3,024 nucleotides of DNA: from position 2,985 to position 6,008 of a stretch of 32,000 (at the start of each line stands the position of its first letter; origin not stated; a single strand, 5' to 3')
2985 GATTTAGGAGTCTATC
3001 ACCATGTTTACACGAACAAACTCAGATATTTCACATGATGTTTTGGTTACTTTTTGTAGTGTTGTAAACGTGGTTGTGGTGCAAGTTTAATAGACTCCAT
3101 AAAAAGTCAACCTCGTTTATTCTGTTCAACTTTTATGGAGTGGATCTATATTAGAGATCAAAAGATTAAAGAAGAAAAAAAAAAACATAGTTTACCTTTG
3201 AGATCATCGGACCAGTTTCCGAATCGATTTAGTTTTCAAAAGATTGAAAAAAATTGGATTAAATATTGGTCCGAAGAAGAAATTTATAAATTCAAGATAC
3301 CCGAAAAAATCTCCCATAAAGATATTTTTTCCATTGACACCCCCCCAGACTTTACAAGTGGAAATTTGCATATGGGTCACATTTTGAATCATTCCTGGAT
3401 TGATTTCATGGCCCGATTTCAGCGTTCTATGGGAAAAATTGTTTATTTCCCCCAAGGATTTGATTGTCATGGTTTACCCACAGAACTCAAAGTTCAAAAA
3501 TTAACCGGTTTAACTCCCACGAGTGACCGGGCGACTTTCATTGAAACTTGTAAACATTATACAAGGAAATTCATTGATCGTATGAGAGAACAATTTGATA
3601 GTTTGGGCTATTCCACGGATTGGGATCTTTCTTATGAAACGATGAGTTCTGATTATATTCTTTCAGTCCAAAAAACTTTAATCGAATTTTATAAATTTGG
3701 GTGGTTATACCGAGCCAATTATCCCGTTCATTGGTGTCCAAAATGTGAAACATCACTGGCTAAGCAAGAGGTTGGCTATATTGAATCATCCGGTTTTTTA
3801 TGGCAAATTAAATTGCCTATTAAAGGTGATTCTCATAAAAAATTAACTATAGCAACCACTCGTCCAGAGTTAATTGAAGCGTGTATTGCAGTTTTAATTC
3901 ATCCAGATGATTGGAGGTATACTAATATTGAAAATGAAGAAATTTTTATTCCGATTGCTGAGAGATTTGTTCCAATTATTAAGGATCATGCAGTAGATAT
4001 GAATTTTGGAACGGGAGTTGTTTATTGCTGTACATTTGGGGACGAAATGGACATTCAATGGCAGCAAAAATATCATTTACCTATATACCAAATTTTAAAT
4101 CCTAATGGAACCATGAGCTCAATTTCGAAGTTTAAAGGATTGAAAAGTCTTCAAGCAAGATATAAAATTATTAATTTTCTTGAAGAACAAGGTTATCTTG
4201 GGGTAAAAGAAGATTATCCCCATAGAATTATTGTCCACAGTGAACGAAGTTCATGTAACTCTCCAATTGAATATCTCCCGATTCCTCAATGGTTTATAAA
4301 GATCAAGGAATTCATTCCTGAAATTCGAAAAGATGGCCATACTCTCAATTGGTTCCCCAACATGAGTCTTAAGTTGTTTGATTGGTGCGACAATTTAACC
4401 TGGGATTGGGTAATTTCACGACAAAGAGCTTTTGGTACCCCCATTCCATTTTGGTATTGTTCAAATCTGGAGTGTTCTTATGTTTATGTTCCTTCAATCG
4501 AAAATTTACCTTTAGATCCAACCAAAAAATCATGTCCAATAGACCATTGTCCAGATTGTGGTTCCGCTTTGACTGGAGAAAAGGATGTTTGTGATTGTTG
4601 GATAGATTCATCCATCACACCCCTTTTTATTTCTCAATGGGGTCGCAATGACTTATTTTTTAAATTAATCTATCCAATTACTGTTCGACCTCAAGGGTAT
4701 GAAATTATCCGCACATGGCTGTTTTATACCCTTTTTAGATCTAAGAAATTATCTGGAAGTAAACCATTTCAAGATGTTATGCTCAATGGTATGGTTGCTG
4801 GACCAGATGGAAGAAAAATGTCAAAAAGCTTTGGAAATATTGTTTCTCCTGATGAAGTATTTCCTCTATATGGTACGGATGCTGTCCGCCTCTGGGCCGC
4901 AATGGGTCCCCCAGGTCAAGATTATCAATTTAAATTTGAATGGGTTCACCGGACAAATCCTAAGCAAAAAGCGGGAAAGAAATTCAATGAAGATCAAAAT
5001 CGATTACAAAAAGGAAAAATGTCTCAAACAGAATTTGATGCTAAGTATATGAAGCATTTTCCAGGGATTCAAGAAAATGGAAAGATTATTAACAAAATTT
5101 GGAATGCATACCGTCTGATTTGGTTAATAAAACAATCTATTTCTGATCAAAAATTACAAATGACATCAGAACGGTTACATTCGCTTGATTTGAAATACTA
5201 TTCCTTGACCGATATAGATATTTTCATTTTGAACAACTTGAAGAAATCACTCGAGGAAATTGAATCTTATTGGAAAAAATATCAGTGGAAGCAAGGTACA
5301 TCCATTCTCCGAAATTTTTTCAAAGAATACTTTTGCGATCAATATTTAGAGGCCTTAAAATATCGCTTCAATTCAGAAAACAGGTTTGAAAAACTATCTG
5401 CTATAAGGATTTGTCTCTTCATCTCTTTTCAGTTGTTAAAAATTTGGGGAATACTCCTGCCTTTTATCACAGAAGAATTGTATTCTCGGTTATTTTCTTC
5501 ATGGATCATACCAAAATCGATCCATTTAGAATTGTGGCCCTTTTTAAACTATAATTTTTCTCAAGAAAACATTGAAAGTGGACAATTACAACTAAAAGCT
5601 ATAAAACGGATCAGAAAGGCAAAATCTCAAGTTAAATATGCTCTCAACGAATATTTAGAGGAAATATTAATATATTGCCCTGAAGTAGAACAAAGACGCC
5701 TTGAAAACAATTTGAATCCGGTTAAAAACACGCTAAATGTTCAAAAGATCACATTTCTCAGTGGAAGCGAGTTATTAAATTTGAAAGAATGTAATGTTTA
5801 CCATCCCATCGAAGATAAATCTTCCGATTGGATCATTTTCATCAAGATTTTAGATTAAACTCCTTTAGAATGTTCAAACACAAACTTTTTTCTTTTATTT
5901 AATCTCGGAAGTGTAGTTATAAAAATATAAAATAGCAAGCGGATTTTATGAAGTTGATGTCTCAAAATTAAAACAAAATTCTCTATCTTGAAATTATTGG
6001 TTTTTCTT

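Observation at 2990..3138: Valine-codon-rich leader mini-ORF with nested pairings directly upstream of valyl-tRNA synthetase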

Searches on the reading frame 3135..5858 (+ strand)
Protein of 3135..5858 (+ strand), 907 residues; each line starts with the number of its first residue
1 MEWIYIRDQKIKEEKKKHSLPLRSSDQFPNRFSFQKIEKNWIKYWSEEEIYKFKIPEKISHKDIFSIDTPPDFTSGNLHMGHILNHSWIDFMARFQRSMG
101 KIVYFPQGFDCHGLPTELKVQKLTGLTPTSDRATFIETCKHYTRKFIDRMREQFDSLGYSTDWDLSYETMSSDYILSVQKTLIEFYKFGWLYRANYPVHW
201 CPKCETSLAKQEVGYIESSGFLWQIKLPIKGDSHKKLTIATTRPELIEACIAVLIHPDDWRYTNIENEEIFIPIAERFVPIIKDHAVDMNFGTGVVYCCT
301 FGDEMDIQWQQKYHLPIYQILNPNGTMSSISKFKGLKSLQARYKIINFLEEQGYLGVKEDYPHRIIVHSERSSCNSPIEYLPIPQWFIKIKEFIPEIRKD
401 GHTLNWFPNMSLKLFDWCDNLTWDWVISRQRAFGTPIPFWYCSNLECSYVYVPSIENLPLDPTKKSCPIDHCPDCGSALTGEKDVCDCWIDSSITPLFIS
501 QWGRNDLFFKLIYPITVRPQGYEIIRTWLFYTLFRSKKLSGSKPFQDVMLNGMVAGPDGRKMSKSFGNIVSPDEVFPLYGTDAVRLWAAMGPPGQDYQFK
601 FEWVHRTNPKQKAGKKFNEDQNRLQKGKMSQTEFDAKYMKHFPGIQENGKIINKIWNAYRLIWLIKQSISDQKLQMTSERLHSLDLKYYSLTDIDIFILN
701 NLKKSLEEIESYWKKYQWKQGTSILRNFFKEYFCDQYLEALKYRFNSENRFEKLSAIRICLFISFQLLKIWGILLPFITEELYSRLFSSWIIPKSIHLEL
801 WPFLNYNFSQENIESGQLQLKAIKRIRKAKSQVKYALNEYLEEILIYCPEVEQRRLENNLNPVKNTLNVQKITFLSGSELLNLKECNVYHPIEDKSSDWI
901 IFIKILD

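Call 10: search_protein_families(library=ncbifam, proteins=[window:3135-5858:+])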
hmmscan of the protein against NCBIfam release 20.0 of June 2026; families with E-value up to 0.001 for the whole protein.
window:3135-5858:+ (907 aa): 16 families
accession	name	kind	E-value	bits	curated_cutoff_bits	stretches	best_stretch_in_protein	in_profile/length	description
NF009687.0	PRK13208.1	equivalog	1.3e-242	807.4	738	2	25-605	3-578/801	valine--tRNA ligase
TIGR00422.1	valS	equivalog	6.3e-198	659.7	612.1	1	29-879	2-791/863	valine--tRNA ligase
NF004349.1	PRK05729.1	equivalog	1.9e-148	496.2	704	2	30-606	2-562/860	valine--tRNA ligase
NF000540.1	alt_ValS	exception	2.8e-147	492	900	3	132-601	124-614/827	valine--tRNA ligase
TIGR00392.1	ileS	equivalog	1.5e-113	380.7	621.4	3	28-272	2-261/861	isoleucine--tRNA ligase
NF011492.0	PRK14900.1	equivalog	2.1e-97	327.2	1783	1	33-875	14-799/1044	valine--tRNA ligase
NF000258.1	MupB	exception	2.6e-58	197.7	1900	2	38-284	9-260/1033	mupirocin-resistant isoleucine--tRNA ligase MupB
NF040702.1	ileS_w_GNAT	exception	9.7e-54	182.4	1999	2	26-217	11-211/1100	isoleucine--tRNA ligase, N-acetyltransferase domain-containing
TIGR00396.1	leuS_bact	equivalog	1.1e-48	166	548.4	3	33-230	2-182/843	leucine--tRNA ligase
NF000257.1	MupA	exception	7.3e-47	159.7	1900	2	287-590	300-613/1024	mupirocin-resistant isoleucine--tRNA ligase MupA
NF008957.0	PRK12300.1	subfamily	8.7e-41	139.8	677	2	33-267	5-247/946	leucine--tRNA ligase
TIGR00395.1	leuS_arch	equivalog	7.3e-32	110.3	648.5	2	36-269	2-245/938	leucine--tRNA ligase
TIGR00398.1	metG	equivalog_domain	1.3e-20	73.6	336.35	2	67-212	3-134/530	methionine--tRNA ligase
NF008900.0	PRK12267.1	equivalog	1.8e-18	66.4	598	2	62-213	3-140/648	methionine--tRNA ligase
NF001100.0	PRK00133.1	equivalog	5.3e-15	55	587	1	73-209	15-137/676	methionine--tRNA ligase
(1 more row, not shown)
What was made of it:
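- Checked: The downstream ORF 3135-5858 is ValRS (NCBIfam PRK13208, 807 bits, above the cut-off of 738; call 10).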

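Call 11: find_homologous_proteins(query=window:3135-5858:+)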
Query window:3135-5858:+ (907 aa): 7007 proteins with E <= 0.001 among 8000 candidates; the best 120 are listed.
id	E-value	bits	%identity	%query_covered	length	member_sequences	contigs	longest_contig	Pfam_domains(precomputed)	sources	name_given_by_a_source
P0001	0.0e+0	2127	98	100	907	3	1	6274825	PF09334.18,PF08264.20,PF13603.13,PF00133.29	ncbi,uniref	ncbi:valine--tRNA ligase [Candidatus Lokiarchaeum ossiferum]|uniref:valine--tRNA ligase n=1 Tax=Cand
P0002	0.0e+0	1588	73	100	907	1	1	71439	PF09334.18,PF08264.20,PF00133.29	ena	-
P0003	0.0e+0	1199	58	97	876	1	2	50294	PF09334.18,PF08264.20,PF13603.13,PF00133.29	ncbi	ncbi:MAG: valine--tRNA ligase [Promethearchaeota archaeon]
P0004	0.0e+0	1131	54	97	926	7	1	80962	PF09334.18,PF08264.20,PF13603.13,PF00133.29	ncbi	ncbi:MAG: valine--tRNA ligase [Promethearchaeota archaeon]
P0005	0.0e+0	1116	53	97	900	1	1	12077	PF09334.18,PF08264.20,PF13603.13,PF00133.29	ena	-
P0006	0.0e+0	1112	54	97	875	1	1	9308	PF09334.18,PF08264.20,PF13603.13,PF00133.29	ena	-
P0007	0.0e+0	1086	53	97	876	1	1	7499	PF09334.18,PF08264.20,PF13603.13,PF00133.29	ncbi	-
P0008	0.0e+0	1050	56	88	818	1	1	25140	PF09334.18,PF08264.20,PF13603.13,PF00133.29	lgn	-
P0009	1.2e-273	929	48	94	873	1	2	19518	PF09334.18,PF08264.20,PF00133.29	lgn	-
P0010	1.3e-273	929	48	97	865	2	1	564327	PF09334.18,PF08264.20,PF00133.29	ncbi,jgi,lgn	-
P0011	1.4e-272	925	47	97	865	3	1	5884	PF09334.18,PF08264.20,PF00133.29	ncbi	-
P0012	5.3e-271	920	48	95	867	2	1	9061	PF09334.18,PF08264.20,PF00133.29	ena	-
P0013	7.9e-271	919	46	94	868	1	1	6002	PF09334.18,PF08264.20,PF13603.13,PF00133.29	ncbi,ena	-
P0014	2.4e-270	918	48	95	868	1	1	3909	PF09334.18,PF08264.20,PF00133.29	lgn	-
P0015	2.9e-270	918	48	94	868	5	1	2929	PF09334.18,PF08264.20,PF00133.29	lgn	-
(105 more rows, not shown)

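Call 13: find_encoding_contigs(protein=P0001, flank=5000, max_places=3)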
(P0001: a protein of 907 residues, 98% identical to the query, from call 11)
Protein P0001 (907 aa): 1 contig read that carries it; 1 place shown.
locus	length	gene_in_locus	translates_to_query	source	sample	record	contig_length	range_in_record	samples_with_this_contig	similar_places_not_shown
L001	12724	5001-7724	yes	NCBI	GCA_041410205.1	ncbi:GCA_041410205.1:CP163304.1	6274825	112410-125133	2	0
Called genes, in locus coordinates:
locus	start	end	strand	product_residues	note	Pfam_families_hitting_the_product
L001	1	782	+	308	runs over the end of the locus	PF00005:ABC_tran, PF13304:AAA_21 (faint)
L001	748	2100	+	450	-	PF12679:ABC2_membrane_2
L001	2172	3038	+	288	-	PF12146:Hydrolase_4, PF00561:Abhydrolase_1, PF12697:Abhydrolase_6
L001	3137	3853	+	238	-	-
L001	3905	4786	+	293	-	PF00702:Hydrolase, PF13419:HAD_2, PF13242:Hydrolase_like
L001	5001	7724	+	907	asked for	PF00133:tRNA-synt_1, PF09334:tRNA-synt_1g, PF13603:tRNA-synt_1_2 (weak), PF08264:Anticodon_1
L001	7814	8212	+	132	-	-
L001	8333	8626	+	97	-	-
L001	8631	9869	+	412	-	PF01436:NHL (faint)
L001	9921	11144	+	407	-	PF01136:Peptidase_U32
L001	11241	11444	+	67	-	-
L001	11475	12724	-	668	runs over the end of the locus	PF00025:Arf (weak), PF08477:Roc (weak)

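Call 14: find_encoding_contigs(protein=P0002, flank=5000, max_places=3)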
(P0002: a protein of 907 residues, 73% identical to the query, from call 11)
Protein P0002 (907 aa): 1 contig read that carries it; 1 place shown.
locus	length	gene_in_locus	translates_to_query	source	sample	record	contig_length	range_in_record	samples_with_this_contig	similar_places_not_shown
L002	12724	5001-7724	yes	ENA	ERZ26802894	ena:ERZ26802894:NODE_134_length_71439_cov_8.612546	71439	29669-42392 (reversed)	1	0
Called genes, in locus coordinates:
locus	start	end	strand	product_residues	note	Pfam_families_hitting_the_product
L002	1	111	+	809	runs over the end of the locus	PF00015:MCPsignal, PF00496:SBP_bac_5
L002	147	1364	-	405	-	PF00266:Aminotran_5, PF01041:DegT_DnrJ_EryC1, PF01212:Beta_elim_lyase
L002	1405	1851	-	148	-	-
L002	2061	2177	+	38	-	-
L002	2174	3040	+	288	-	PF12146:Hydrolase_4, PF00561:Abhydrolase_1, PF12697:Abhydrolase_6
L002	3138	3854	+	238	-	-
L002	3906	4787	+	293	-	PF00702:Hydrolase, PF13419:HAD_2, PF13242:Hydrolase_like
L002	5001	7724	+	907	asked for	PF00133:tRNA-synt_1, PF09334:tRNA-synt_1g, PF08264:Anticodon_1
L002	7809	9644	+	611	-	PF08439:Peptidase_M3_N (weak), PF01432:Peptidase_M3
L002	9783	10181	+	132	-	-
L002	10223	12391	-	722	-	PF23226:Exo_endo_phos_PGAP2IP, PF03372:Exo_endo_phos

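Call 17: find_encoding_contigs(protein=P0003, flank=3000, max_places=2)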
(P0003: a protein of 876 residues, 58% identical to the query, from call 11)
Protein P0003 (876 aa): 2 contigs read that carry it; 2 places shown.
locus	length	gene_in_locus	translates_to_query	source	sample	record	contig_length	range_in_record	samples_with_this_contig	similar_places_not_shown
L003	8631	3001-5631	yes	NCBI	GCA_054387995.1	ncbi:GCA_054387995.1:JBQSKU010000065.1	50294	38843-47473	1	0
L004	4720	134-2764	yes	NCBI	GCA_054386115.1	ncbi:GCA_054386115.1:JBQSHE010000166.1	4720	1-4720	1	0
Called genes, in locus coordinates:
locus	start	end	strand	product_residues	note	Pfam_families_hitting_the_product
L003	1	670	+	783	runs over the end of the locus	-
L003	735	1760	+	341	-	PF22082:TtuA_LIM_N (weak), PF01171:ATP_bind_3, PF01507:PAPS_reduct (weak)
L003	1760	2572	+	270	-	PF00561:Abhydrolase_1, PF12146:Hydrolase_4, PF12697:Abhydrolase_6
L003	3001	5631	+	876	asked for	PF00133:tRNA-synt_1, PF09334:tRNA-synt_1g, PF13603:tRNA-synt_1_2 (weak), PF08264:Anticodon_1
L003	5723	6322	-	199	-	-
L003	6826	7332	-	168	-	PF01980:TrmO_N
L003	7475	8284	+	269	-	-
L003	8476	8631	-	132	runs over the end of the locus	PF03551:PadR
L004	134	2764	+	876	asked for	PF00133:tRNA-synt_1, PF09334:tRNA-synt_1g, PF13603:tRNA-synt_1_2 (weak), PF08264:Anticodon_1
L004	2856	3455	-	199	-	-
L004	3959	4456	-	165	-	PF01980:TrmO_N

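Call 18: find_encoding_contigs(protein=P0004, flank=3000, max_places=2)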
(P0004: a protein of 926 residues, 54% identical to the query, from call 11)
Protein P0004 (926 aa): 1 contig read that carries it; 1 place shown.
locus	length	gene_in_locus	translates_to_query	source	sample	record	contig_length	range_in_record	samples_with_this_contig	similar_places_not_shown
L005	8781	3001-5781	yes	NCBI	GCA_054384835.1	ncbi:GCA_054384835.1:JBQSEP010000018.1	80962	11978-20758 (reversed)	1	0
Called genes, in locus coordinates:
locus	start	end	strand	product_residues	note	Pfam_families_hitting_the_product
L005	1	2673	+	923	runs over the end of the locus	PF00133:tRNA-synt_1, PF09334:tRNA-synt_1g, PF13603:tRNA-synt_1_2 (weak), PF08264:Anticodon_1, PF10458:Val_tRNA-synt_C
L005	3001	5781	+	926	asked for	PF00133:tRNA-synt_1, PF09334:tRNA-synt_1g, PF13603:tRNA-synt_1_2 (faint), PF08264:Anticodon_1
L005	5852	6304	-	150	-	-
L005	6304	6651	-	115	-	-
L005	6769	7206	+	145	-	PF07366:SnoaL, PF12680:SnoaL_2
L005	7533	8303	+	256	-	PF01209:Ubie_methyltran, PF13489:Methyltransf_23, PF13847:Methyltransf_31, PF08241:Methyltransf_11, PF08242:Methyltransf_12, PF13649:Methyltransf_25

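Call 23: find_related_loci(query=window:3135-5858:+, collection=genome_contigs, flank=3000)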
Query window:3135-5858:+ (907 aa) in genome_contigs; peptide patterns used: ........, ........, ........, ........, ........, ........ (x = any residue, [..] = any of these).
39 stretches matched a pattern, but none encodes a relative of the query by tblastn (E <= 1e-3).
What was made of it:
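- Tried and rejected: find_related_loci with the ValRS protein on genome_contigs returned no confirmed locus (call 23).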

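Call 24: find_encoding_contigs(protein=P0005, flank=2000, max_places=2)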
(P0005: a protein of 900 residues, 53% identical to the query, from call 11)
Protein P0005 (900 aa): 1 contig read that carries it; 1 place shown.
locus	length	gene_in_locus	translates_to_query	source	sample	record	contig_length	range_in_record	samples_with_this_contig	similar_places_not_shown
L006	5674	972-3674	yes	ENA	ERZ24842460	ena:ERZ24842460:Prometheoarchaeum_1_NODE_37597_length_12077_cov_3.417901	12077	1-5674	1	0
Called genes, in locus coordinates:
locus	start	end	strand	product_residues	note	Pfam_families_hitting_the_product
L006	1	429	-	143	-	?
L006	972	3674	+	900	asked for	PF00133:tRNA-synt_1, PF09334:tRNA-synt_1g, PF13603:tRNA-synt_1_2 (faint), PF08264:Anticodon_1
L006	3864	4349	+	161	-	PF00258:Flavodoxin_1 (faint), PF03358:FMN_red (faint), PF12724:Flavodoxin_5 (faint)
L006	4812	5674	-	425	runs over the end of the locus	PF05048:NosD, PF13229:Beta_helix, PF05048:NosD, PF00801:PKD, PF18911:PKD_4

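Call 25: find_encoding_contigs(protein=P0006, flank=2000, max_places=2)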
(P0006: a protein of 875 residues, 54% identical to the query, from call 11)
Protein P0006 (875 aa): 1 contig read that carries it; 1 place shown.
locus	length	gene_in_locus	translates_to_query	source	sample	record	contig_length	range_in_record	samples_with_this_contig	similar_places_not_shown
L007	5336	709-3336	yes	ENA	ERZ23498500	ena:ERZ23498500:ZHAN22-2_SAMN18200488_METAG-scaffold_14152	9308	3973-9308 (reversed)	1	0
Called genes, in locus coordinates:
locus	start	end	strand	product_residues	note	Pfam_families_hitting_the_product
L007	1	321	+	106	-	?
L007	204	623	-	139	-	PF13175:AAA_15, PF13476:AAA_23, PF13304:AAA_21 (weak)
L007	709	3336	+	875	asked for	PF00133:tRNA-synt_1, PF09334:tRNA-synt_1g, PF13603:tRNA-synt_1_2 (weak), PF08264:Anticodon_1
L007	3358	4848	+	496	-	PF13231:PMT_2, PF09594:GT87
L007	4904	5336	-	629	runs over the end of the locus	-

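Call 26: find_encoding_contigs(protein=P0007, flank=2000, max_places=2)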
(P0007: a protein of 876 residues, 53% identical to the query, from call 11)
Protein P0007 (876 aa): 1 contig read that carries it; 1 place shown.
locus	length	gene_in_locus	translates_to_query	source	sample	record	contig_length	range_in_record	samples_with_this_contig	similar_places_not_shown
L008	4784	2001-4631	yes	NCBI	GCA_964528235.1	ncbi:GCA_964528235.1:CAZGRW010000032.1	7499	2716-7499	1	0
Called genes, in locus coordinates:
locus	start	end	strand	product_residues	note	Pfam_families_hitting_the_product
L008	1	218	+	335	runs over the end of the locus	PF01171:ATP_bind_3, PF01507:PAPS_reduct (weak), PF03054:tRNA_Me_trans (weak)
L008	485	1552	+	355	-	-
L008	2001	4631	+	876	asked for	PF00133:tRNA-synt_1, PF09334:tRNA-synt_1g, PF13603:tRNA-synt_1_2 (faint), PF08264:Anticodon_1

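Call 27: find_encoding_contigs(protein=P0008, flank=2000, max_places=2)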
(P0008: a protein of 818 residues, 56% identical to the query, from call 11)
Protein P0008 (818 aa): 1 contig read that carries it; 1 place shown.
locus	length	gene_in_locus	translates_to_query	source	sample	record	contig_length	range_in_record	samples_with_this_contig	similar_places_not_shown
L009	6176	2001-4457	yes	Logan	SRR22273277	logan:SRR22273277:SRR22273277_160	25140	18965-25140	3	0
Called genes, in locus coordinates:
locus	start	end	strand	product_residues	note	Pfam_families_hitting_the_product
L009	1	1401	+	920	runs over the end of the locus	PF00133:tRNA-synt_1, PF09334:tRNA-synt_1g, PF13603:tRNA-synt_1_2 (weak), PF08264:Anticodon_1, PF10458:Val_tRNA-synt_C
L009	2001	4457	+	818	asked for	PF00133:tRNA-synt_1, PF09334:tRNA-synt_1g, PF13603:tRNA-synt_1_2 (faint), PF08264:Anticodon_1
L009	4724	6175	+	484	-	?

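Call 42: list_cluster_members(proteins=[P0001, P0002, P0004, P0005, P0008, P0003, P0006, P0007])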
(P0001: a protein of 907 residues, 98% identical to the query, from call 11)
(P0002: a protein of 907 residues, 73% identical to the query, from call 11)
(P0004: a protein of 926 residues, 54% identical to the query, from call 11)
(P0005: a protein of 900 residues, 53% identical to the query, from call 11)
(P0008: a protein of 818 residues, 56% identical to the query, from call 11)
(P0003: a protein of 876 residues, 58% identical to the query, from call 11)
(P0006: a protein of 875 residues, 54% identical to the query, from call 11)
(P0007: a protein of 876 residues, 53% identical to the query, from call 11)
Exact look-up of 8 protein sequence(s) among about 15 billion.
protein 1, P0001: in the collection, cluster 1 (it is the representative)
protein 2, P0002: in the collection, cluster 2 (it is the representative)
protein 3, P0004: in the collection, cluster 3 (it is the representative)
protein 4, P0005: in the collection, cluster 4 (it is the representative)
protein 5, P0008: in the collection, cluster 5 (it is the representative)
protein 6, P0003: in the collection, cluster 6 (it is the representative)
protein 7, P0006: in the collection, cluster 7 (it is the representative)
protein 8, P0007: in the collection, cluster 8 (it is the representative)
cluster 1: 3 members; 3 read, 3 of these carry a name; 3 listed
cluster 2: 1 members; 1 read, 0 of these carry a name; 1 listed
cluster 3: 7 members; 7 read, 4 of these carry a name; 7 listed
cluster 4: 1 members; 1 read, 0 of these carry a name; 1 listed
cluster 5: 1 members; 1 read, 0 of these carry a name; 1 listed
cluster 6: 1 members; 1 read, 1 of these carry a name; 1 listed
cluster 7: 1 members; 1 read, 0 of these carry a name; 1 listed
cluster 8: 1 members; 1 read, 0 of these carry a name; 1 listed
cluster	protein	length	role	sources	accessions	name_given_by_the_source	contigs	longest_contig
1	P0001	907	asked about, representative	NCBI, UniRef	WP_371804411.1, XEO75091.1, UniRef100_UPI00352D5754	valine--tRNA ligase [Candidatus Lokiarchaeum ossiferum] | valine--tRNA ligase n=1 Tax=Candidatus Lokiarchaeum ossiferum TaxID=2951803 ...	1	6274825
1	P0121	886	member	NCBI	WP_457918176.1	valine--tRNA ligase [Candidatus Lokiarchaeum ossiferum]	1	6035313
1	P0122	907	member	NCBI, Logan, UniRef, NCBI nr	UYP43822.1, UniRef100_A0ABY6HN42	Isoleucine--tRNA ligase [Candidatus Lokiarchaeum ossiferum] | Valine--tRNA ligase n=1 Tax=Candidatus Lokiarchaeum ossiferum TaxID=2951803 ... | Isoleucine--tRNA ligase [Candidatus Lokiarchaeum sp. B-35]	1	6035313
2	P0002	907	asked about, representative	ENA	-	-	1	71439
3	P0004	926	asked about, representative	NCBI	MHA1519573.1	MAG: valine--tRNA ligase [Promethearchaeota archaeon]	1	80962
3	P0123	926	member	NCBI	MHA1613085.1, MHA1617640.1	MAG: valine--tRNA ligase [Promethearchaeota archaeon]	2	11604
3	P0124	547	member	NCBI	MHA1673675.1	MAG: class I tRNA ligase family protein, partial [Promethearchaeota archaeon]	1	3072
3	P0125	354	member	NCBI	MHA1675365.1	MAG: class I tRNA ligase family protein, partial [Promethearchaeota archaeon]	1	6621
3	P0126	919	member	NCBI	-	-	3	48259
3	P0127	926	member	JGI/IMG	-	-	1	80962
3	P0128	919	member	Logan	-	-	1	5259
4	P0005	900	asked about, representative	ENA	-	-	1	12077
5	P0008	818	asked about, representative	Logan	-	-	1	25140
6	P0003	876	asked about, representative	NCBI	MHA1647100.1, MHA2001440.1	MAG: valine--tRNA ligase [Promethearchaeota archaeon]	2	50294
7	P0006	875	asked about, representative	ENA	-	-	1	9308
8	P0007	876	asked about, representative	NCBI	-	-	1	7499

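Call 51: find_encoding_contigs(protein=P0126, flank=1500, max_places=4)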
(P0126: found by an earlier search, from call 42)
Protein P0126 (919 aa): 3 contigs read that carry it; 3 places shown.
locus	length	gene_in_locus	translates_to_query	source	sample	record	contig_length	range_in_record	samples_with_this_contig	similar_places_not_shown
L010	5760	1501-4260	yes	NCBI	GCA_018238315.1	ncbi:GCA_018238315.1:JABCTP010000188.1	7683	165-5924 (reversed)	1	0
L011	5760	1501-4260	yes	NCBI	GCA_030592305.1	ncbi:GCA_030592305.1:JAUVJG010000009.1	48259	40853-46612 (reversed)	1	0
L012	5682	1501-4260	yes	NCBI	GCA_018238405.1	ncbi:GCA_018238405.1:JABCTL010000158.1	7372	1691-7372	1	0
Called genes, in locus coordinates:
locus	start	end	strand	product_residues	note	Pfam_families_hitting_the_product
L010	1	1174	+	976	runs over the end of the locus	?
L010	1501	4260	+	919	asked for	PF00133:tRNA-synt_1, PF09334:tRNA-synt_1g, PF13603:tRNA-synt_1_2 (weak), PF08264:Anticodon_1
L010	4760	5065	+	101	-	-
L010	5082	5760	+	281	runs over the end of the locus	?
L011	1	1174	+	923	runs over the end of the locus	PF00133:tRNA-synt_1, PF09334:tRNA-synt_1g, PF13603:tRNA-synt_1_2 (weak), PF08264:Anticodon_1, PF10458:Val_tRNA-synt_C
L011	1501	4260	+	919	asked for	PF00133:tRNA-synt_1, PF09334:tRNA-synt_1g, PF13603:tRNA-synt_1_2 (weak), PF08264:Anticodon_1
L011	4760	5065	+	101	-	-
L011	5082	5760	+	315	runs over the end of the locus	PF00146:NADHdh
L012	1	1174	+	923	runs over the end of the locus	PF00133:tRNA-synt_1, PF09334:tRNA-synt_1g, PF13603:tRNA-synt_1_2 (weak), PF08264:Anticodon_1, PF10458:Val_tRNA-synt_C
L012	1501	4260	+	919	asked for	PF00133:tRNA-synt_1, PF09334:tRNA-synt_1g, PF13603:tRNA-synt_1_2 (weak), PF08264:Anticodon_1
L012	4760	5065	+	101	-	-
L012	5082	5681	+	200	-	?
